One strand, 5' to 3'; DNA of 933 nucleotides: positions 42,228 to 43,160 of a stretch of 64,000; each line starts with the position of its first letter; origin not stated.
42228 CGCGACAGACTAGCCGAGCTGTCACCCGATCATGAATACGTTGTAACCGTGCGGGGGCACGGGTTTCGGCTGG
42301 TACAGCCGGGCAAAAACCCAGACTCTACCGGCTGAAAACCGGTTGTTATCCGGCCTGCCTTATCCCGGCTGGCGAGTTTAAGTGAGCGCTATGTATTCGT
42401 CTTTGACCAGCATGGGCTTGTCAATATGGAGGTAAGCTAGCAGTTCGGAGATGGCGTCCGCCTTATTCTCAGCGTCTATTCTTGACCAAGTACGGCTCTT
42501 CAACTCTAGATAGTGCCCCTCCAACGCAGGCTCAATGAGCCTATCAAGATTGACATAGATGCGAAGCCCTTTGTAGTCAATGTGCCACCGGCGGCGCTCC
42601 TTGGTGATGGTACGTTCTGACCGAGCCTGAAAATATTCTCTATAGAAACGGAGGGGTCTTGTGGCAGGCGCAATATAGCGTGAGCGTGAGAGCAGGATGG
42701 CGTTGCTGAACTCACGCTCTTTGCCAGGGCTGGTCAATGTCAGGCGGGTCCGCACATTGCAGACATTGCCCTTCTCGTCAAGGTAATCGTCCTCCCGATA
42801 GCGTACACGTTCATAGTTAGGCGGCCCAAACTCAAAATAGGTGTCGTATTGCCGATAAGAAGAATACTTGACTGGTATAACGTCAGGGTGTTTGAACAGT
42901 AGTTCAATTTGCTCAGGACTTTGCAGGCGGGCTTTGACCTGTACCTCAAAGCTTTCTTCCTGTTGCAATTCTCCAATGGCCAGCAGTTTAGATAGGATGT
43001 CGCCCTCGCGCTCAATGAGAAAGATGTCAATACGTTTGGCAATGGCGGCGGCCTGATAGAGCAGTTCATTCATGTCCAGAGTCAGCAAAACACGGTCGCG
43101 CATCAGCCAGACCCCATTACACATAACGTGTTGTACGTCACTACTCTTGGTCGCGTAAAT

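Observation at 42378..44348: MtaD-type nucleoside deaminase fused to a CYTH (triphosphate-tunnel) domain with a variant ExExK motif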

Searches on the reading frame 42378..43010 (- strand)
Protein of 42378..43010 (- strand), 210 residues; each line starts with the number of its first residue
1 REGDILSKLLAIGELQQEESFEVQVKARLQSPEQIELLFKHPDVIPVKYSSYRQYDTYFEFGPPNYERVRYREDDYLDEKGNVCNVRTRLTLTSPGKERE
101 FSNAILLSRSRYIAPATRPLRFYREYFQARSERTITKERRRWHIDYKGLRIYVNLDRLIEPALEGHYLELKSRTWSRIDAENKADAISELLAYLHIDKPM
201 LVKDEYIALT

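Call 3: search_protein_families(library=pfam, proteins=[window:42378-43010:-], max_evalue=1)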
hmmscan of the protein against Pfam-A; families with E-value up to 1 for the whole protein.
window:42378-43010:- (210 aa): 1 family
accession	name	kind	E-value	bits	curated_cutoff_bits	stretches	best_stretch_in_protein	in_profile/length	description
PF01928.26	CYTH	-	0.00042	20.6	23.2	1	22-177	3-152/179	CYTH domain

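Call 4: search_protein_families(library=ncbifam, proteins=[window:42378-43010:-], max_evalue=1)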
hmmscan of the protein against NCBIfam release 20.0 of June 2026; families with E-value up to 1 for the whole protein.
window:42378-43010:- (210 aa): 0 families

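Call 5: search_solved_structures(query=window:42378-43010:-, max_evalue=10, show_alignments=3)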
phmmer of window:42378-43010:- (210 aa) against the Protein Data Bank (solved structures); distinct sequences matched with E-value up to 10: 4.
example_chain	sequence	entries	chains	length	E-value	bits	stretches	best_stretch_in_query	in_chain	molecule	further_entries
6y98_A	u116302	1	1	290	0.19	14.6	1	33-88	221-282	PA14 domain-containing protein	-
4cu9_A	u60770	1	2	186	0.54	13.1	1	44-86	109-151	BETA-GALACTOSIDASE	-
4pbc_A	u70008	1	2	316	0.85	12.4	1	115-155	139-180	D-amino acid aminotransferase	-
4cp0_A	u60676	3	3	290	2.6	10.8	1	33-88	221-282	EPITHELIAL ADHESIN 9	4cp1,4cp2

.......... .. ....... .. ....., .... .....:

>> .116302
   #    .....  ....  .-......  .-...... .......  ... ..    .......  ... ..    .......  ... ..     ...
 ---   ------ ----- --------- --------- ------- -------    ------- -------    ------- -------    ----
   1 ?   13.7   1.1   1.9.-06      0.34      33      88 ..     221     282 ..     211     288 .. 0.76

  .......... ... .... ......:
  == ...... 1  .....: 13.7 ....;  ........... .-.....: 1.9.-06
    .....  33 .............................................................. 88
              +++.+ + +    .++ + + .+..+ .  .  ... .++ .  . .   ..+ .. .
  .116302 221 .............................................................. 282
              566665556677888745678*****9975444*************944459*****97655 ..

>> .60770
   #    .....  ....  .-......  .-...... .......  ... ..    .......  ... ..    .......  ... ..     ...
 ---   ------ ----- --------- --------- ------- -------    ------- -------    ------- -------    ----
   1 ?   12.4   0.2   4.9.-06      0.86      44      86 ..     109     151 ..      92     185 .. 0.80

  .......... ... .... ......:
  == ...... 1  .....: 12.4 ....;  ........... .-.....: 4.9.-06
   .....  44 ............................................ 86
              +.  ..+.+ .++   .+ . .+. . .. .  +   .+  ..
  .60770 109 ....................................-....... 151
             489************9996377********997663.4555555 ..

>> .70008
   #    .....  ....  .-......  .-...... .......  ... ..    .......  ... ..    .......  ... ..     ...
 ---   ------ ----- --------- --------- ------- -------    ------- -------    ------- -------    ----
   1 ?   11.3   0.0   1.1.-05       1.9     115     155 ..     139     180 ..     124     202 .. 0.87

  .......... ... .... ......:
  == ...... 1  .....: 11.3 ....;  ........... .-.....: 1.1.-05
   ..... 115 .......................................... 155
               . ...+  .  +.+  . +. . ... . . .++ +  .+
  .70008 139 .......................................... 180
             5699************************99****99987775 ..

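Call 10: find_homologous_proteins(query=window:42378-43010:-, max_evalue=0.001)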
Query window:42378-43010:- (210 aa): 1199 proteins with E <= 0.001 among 1415 candidates; the best 120 are listed.
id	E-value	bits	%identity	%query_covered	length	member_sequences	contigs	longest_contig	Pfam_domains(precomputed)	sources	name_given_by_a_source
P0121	8.7e-86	305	67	100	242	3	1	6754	-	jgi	-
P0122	3.6e-84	299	66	100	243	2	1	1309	PF01928.27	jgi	-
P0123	4.3e-84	299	66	100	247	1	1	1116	-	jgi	jgi:5-methylthioadenosine/S-adenosylhomocysteine deaminase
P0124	8.3e-83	295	67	100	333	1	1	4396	-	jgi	jgi:5-methylthioadenosine/S-adenosylhomocysteine deaminase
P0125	2.3e-77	277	64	88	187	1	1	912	-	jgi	jgi:5-methylthioadenosine/S-adenosylhomocysteine deaminase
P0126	3.2e-77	277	64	99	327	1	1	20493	PF07969.18,PF01979.27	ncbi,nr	ncbi:MAG: amidohydrolase family protein, partial [Chloroflexi bacterium]|nr:amidohydrolase family pr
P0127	1.6e-75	271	62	100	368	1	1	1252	PF07969.18,PF01979.27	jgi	jgi:5-methylthioadenosine/S-adenosylhomocysteine deaminase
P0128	3.7e-75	270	63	99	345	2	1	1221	PF01928.27,PF07969.18,PF01979.27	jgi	jgi:5-methylthioadenosine/S-adenosylhomocysteine deaminase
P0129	1.2e-73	265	61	100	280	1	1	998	-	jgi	jgi:5-methylthioadenosine/S-adenosylhomocysteine deaminase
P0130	8.6e-71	256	59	100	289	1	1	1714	-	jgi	jgi:5-methylthioadenosine/S-adenosylhomocysteine deaminase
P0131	2.5e-69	251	57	100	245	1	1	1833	PF01928.27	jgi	jgi:5-methylthioadenosine/S-adenosylhomocysteine deaminase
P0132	2.7e-69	251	59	100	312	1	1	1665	PF07969.18,PF01979.27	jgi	jgi:5-methylthioadenosine/S-adenosylhomocysteine deaminase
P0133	4.6e-69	250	57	100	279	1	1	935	PF01928.27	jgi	jgi:5-methylthioadenosine/S-adenosylhomocysteine deaminase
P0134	6.9e-69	250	58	100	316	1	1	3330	PF01979.27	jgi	jgi:5-methylthioadenosine/S-adenosylhomocysteine deaminase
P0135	8.6e-69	249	59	98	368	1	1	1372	PF07969.18,PF01979.27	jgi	jgi:5-methylthioadenosine/S-adenosylhomocysteine deaminase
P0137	3.2e-68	247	59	100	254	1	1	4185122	-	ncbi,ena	-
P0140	9.3e-68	246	56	100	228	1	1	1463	PF01928.27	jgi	jgi:5-methylthioadenosine/S-adenosylhomocysteine deaminase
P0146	1.0e-66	242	57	99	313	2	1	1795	PF01928.27,PF01979.27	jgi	-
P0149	1.3e-66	242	57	100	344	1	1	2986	PF01928.27,PF07969.18,PF01979.27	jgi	jgi:5-methylthioadenosine/S-adenosylhomocysteine deaminase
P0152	4.1e-66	240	57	99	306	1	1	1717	PF01928.27,PF01979.27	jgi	jgi:5-methylthioadenosine/S-adenosylhomocysteine deaminase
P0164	8.8e-65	236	55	98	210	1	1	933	PF01928.27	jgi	-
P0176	3.2e-63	231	51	100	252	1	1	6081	PF01928.27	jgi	jgi:5-methylthioadenosine/S-adenosylhomocysteine deaminase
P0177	4.5e-63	231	55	100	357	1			PF01928.27,PF07969.18,PF01979.27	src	-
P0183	1.2e-62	229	54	100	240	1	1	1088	PF01928.27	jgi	jgi:5-methylthioadenosine/S-adenosylhomocysteine deaminase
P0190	3.2e-61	225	53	100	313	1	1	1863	PF01928.27,PF01979.27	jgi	jgi:5-methylthioadenosine/S-adenosylhomocysteine deaminase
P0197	8.0e-61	223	54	100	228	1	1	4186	PF01928.27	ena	-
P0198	8.4e-61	223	53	99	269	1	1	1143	PF01928.27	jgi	-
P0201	9.6e-61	223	52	98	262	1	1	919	PF01928.27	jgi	jgi:5-methylthioadenosine/S-adenosylhomocysteine deaminase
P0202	1.4e-60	222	54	100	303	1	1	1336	PF01928.27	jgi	-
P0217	5.4e-59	217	51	98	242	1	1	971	PF01928.27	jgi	jgi:5-methylthioadenosine/S-adenosylhomocysteine deaminase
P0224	7.1e-59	217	53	100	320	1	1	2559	PF01928.27,PF07969.18,PF01979.27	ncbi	-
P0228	1.1e-58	216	51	98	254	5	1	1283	PF01928.27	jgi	jgi:5-methylthioadenosine/S-adenosylhomocysteine deaminase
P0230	1.2e-58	216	51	100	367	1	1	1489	PF01928.27,PF07969.18,PF01979.27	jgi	jgi:5-methylthioadenosine/S-adenosylhomocysteine deaminase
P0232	1.3e-58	216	53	100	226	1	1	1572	PF01928.27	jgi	jgi:adenylate cyclase class IV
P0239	3.1e-58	215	50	100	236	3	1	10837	PF01928.27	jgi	jgi:5-methylthioadenosine/S-adenosylhomocysteine deaminase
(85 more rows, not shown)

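Call 14: search_solved_structures(query=A1, max_evalue=10, show_alignments=4)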
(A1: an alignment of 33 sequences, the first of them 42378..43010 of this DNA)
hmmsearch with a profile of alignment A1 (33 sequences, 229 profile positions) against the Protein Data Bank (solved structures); distinct sequences matched with E-value up to 10: 0.

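Call 23: predict_structure(alignment_id=A1)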
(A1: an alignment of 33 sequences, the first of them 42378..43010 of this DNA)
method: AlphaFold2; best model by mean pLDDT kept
length: 210 residues; sequences in the alignment: 33
mean_pLDDT: 87.5   pTM: 0.83
mean pLDDT of the five models: 87.5, 87.3, 86.9, 85.6, 84.7
residues with pLDDT >= 90: 131; 70-90: 55; 50-70: 23; < 50: 1
segments of 3 or more residues with pLDDT < 50: none
pLDDT, mean of each block of 10 residues (from residue 1): 66 64 91 93 97 95 78 96 94 74 72 86 92 95 97 96 93 89 94 92 84
secondary structure, 60 per line:
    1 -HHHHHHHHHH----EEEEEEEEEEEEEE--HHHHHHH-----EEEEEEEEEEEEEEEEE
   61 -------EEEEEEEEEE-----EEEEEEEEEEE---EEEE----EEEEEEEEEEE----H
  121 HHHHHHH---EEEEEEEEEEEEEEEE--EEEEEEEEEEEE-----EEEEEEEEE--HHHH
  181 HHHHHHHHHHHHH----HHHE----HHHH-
elements in order: H2-11 E16-29 H32-38 E44-60 E68-77 E83-93 E97-100 E105-115 H120-127 E131-146 E149-160 E166-174 H177-193 H206-209

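Call 25: search_protein_representatives(alignment_id=A1)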
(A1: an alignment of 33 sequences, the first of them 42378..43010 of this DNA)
Query: 33 sequences, 229 profile positions. Proteins with E-value up to 0.001 (for the whole library): 324; up to 1e-10: 236; up to 1e-30: 81. The best 150 are listed.
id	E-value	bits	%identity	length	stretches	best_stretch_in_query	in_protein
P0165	1.1e-99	348.8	-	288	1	2-228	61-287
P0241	8.6e-96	336.1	-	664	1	2-227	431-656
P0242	1.7e-92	325.3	-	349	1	3-227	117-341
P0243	2.7e-91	321.4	-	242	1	2-226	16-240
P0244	2.7e-85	301.7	-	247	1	3-227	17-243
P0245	3.6e-84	298.0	-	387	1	2-227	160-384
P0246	1.3e-82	293.0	-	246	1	2-227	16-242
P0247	2.2e-79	282.4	-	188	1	40-226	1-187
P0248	4.1e-78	278.2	-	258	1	2-227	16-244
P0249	9.3e-76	270.5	-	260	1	2-227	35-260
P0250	9.9e-76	270.4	-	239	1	40-227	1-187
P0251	5.6e-75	268.0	-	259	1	3-227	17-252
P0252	1.9e-74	266.2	-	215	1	15-226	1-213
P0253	2.5e-73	262.6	-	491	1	3-191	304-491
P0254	1.9e-72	259.7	-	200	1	40-227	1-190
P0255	1.3e-71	257.0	-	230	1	4-228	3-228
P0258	3.0e-70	252.5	-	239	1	2-227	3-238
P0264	6.8e-61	221.9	-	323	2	93-215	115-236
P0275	1.6e-51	191.2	-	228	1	10-226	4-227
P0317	5.6e-31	124.0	-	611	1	2-126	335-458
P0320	8.7e-31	123.4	-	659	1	3-228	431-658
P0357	2.0e-22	96.0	-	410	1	3-84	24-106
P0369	4.4e-20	88.3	-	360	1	2-80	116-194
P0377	2.2e-19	86.1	-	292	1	18-86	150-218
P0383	7.4e-19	84.4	-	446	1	120-177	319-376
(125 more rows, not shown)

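Call 26: fold_search(model_id=the predicted structure, library=pdb)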
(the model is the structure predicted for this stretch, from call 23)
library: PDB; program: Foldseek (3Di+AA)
matches with E <= 10: 1196; with E <= 0.001: 69
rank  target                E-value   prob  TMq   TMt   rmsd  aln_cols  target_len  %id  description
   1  1yem_A                1.3e-07  1.00  0.57  0.71   4.5       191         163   17  Conserved hypothetical protein Pfu-838710-001 from Pyrococcus furiosus (released 2005-01-11)
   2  2een_A                2.2e-07  1.00  0.64  0.74   3.8       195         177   15  Structure of PH1819 protein from Pyrococcus Horikoshii OT3 (released 2007-08-21)
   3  7nsf                  4.1e-07  1.00  0.57  0.66   4.2       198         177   17  Triphosphate tunnel metalloenzyme from Sulfolobus acidocaldarius in complex with triphosphate and magnesium (released 2021-06-02)
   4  7nsa                  4.5e-07  1.00  0.57  0.67   4.1       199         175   16  Triphosphate tunnel metalloenzyme from Sulfolobus acidocaldarius in complex with pyrophosphate and calcium (released 2021-06-02)
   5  2aca_A                7.6e-07  1.00  0.57  0.67   4.9       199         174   12  X-ray structure of a putative adenylate cyclase Q87NV8 from Vibrio parahaemolyticus at the 2.25 A resolution. Northeas (released 2005-08-02)
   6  7nsd                  8.5e-07  1.00  0.59  0.69   3.9       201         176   16  Triphosphate tunnel metalloenzyme from Sulfolobus acidocaldarius in complex with ATP and calcium (released 2021-06-02)
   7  7ns9                  1.2e-06  1.00  0.58  0.67   4.2       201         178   17  Triphosphate tunnel metalloenzyme from Sulfolobus acidocaldarius in complex with triphosphate and calcium (released 2021-06-02)
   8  5a64_A                1.8e-06  1.00  0.50  0.51   6.0       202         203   12  Crystal structure of mouse thiamine triphosphatase in complex with thiamine triphosphate. (released 2015-08-05)
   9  3n0z_A                2.2e-06  1.00  0.60  0.71   4.5       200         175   12  Adenylate cyclase class IV with active site ligand 3AT (released 2010-11-24)
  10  7z67                  2.3e-06  1.00  0.51  0.30   5.2       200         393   14  Crystal structure of the tandem kinase & triphosphate tunnel metalloenzyme domain module of the TTM1 protein from Arabid (released 2022-03-23)
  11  5a67                  2.4e-06  1.00  0.54  0.55   5.0       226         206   14  Crystal structure of AtTTM3 in complex with tripolyphosphate and manganese ion (form B) (released 2015-08-05)
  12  2fjt_B                3.7e-06  1.00  0.60  0.70   4.2       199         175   12  Adenylyl cyclase class iv from Yersinia pestis (released 2006-11-14)
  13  2fjt_A                3.9e-06  1.00  0.59  0.69   4.4       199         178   12  Adenylyl cyclase class iv from Yersinia pestis (released 2006-11-14)
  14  5a5y_A                3.9e-06  1.00  0.54  0.54   5.3       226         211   14  Crystal structure of AtTTM3 in complex with tripolyphosphate and magnesium ion (form A) (released 2015-08-05)
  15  7ns8                  4.3e-06  1.00  0.48  0.59   6.1       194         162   16  Triphosphate tunnel metalloenzyme from Sulfolobus acidocaldarius (released 2021-06-02)
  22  2een_B                1.4e-05  1.00  0.58  0.73   4.0       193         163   13  Structure of PH1819 protein from Pyrococcus Horikoshii OT3 (released 2007-08-21)
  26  5a64_B                2.2e-05  1.00  0.46  0.49   6.7       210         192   12  Crystal structure of mouse thiamine triphosphatase in complex with thiamine triphosphate. (released 2015-08-05)
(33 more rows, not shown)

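Call 27: find_encoding_contigs(protein=P0137, flank=6000, max_places=3)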
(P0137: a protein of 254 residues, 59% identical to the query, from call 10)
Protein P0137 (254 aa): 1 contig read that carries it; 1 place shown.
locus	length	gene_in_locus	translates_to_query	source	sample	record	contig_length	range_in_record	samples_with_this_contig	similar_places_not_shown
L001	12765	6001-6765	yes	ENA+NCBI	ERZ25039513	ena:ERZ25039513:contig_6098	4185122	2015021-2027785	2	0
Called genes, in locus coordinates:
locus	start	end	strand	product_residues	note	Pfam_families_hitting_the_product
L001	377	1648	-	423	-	PF13527:Acetyltransf_9, PF00583:Acetyltransf_1 (faint)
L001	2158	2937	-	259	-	PF03372:Exo_endo_phos (weak), PF23226:Exo_endo_phos_PGAP2IP (weak)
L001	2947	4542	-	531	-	-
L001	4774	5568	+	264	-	PF22039:HUTI_composite_bact (weak), PF01979:Amidohydro_1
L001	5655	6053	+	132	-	PF01979:Amidohydro_1, PF07969:Amidohydro_3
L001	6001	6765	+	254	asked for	-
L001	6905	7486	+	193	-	-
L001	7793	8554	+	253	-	PF01135:PCMT (weak), PF05175:MTS, PF02353:CMAS, PF13489:Methyltransf_23, PF13847:Methyltransf_31, PF08241:Methyltransf_11, PF08242:Methyltransf_12, PF13649:Methyltransf_25, +3 more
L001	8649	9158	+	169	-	PF01988:VIT1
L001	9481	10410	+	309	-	PF00583:Acetyltransf_1, PF13508:Acetyltransf_7 (weak)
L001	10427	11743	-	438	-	PF16499:Melibiase_2, PF17801:Melibiase_C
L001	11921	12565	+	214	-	PF00440:TetR_N, PF14278:TetR_C_8 (faint)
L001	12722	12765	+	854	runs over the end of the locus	PF03176:MMPL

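Call 38: find_related_loci(query=A1, collection=genome_contigs, flank=6000)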
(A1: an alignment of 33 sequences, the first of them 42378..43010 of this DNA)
Query A1 (210 aa) in genome_contigs; peptide patterns used: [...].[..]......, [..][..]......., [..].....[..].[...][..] (x = any residue, [..] = any of these).
600 stretches matched a pattern (row limit reached: there are more); 586 encode a relative of the query (tblastn E <= 1e-3); the best 80 are kept; 80 distinct loci.
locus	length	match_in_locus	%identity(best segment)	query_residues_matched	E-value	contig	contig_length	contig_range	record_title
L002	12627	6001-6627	67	1-210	4e-91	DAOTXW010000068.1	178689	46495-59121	MAG TPA_asm: Anaerolineae bacterium isolate H21_280 k133_253617, whole genome shotgun sequence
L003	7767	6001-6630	66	1-210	1e-89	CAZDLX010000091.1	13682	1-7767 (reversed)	MAG TPA_asm: uncultured Anaerolineae bacterium isolate SRP268622_co1_365 genome assembly, contig: NODE_10347_length_1368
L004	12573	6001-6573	66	1-191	1e-85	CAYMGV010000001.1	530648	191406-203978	MAG TPA_asm: uncultured Anaerolineae bacterium isolate SRP141376_co3_136 genome assembly, contig: NODE_3_length_530648_c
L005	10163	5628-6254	62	1-210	5e-83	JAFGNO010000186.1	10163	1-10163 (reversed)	MAG: Anaerolineae bacterium isolate Zod_Metabat.549 k87_6659198, whole genome shotgun sequence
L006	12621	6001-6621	59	1-207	1e-80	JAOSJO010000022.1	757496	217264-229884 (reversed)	MAG: Anaerolineae bacterium isolate FR_5 FR-Anaerolineae-1_s3, whole genome shotgun sequence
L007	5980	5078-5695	61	1-210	1e-79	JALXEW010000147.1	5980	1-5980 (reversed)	MAG: Ardenticatenia bacterium isolate T2_metabat2_scaf2bin.447 T2_NODE_24847_length_5980_cov_1.678455, whole genome shot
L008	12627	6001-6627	59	1-209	8e-78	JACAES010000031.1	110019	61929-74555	MAG: Chloroflexota bacterium isolate L.E.CH.71 k119_312493, whole genome shotgun sequence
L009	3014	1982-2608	59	1-209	6e-79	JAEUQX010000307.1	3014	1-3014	MAG: Anaerolineae bacterium isolate new MAG-262 k141_2486667, whole genome shotgun sequence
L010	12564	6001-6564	65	4-191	6e-77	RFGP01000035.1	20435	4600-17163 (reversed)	MAG: Chloroflexi bacterium isolate J027 k99_110562, whole genome shotgun sequence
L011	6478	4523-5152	58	1-210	2e-76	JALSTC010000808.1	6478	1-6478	MAG: Ardenticatenia bacterium isolate 356-308_metabat2_scaf2bin.086 356-308_scaffold_8822_c1, whole genome shotgun seque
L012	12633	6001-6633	59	1-210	1e-75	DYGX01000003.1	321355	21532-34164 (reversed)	MAG TPA_asm: Thermoflexus sp. isolate BE2012_2_66_22 Afr_mines_BE2012_10_length_321355_cov_8_231811, whole genome shotgu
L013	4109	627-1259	59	1-210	1e-75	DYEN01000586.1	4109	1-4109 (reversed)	MAG TPA_asm: Anaerolinea sp. isolate Tomsk_5_66_7 Tomsk_k141_85007, whole genome shotgun sequence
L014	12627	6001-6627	58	1-209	2e-78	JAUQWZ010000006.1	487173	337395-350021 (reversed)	MAG: Aggregatilineales bacterium isolate BIN16 contig_17991, whole genome shotgun sequence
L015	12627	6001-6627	56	1-209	3e-75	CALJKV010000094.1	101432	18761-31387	MAG TPA_asm: uncultured Chloroflexi bacterium isolate SRR6227243_bin.47_CONCOCT_v1.1_MAG genome assembly, contig: ERZ795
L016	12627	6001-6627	58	2-209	1e-74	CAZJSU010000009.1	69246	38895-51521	MAG TPA_asm: uncultured Anaerolineaceae bacterium isolate SRP268622_co1_277 genome assembly, contig: NODE_634_length_692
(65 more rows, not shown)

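Call 44: search_protein_families(library=pfam, proteins=[P0357, P0264, P0369, P0377, P0383, P0317, P0243, P0248, P0320], max_evalue=0.01)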
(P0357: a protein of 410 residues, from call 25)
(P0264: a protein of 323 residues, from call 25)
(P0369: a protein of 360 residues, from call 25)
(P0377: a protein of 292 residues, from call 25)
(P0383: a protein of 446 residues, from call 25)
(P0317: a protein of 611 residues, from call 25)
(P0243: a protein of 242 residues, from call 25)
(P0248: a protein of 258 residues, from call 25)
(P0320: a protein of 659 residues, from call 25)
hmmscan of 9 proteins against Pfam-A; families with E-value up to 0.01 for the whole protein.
P0357 (410 aa): 1 family
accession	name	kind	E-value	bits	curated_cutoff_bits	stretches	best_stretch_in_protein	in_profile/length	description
PF02446.23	Glyco_hydro_77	-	3.3e-41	142.1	25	1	103-255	290-446/465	4-alpha-glucanotransferase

P0264 (323 aa): 0 families

P0369 (360 aa): 2 families
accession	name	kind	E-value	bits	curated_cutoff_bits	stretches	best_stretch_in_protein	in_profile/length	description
PF01979.26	Amidohydro_1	-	1.4e-14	54.5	25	1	1-100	260-345/345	Amidohydrolase family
PF07969.17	Amidohydro_3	-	1.4e-06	28.5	29.7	1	22-66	407-451/472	Amidohydrolase family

P0377 (292 aa): 0 families

P0383 (446 aa): 0 families

P0317 (611 aa): 2 families
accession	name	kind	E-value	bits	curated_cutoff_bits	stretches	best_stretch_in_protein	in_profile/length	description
PF01979.26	Amidohydro_1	-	3.2e-63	214.5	25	1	6-319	29-345/345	Amidohydrolase family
PF07969.17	Amidohydro_3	-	5.5e-17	62.8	29.7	1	100-319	259-471/472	Amidohydrolase family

P0243 (242 aa): 1 family
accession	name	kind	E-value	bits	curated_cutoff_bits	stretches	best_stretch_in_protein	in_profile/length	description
PF01928.26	CYTH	-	6.9e-06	26.4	23.2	1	53-231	3-173/179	CYTH domain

P0248 (258 aa): 0 families

P0320 (659 aa): 3 families
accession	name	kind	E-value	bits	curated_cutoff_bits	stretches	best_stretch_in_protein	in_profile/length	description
PF01979.26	Amidohydro_1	-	3.5e-76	257.1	25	1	59-414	1-345/345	Amidohydrolase family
PF07969.17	Amidohydro_3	-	1.2e-15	58.5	29.7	2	195-414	259-471/472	Amidohydrolase family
PF01928.26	CYTH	-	0.00029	21.1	23.2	1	482-626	20-154/179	CYTH domain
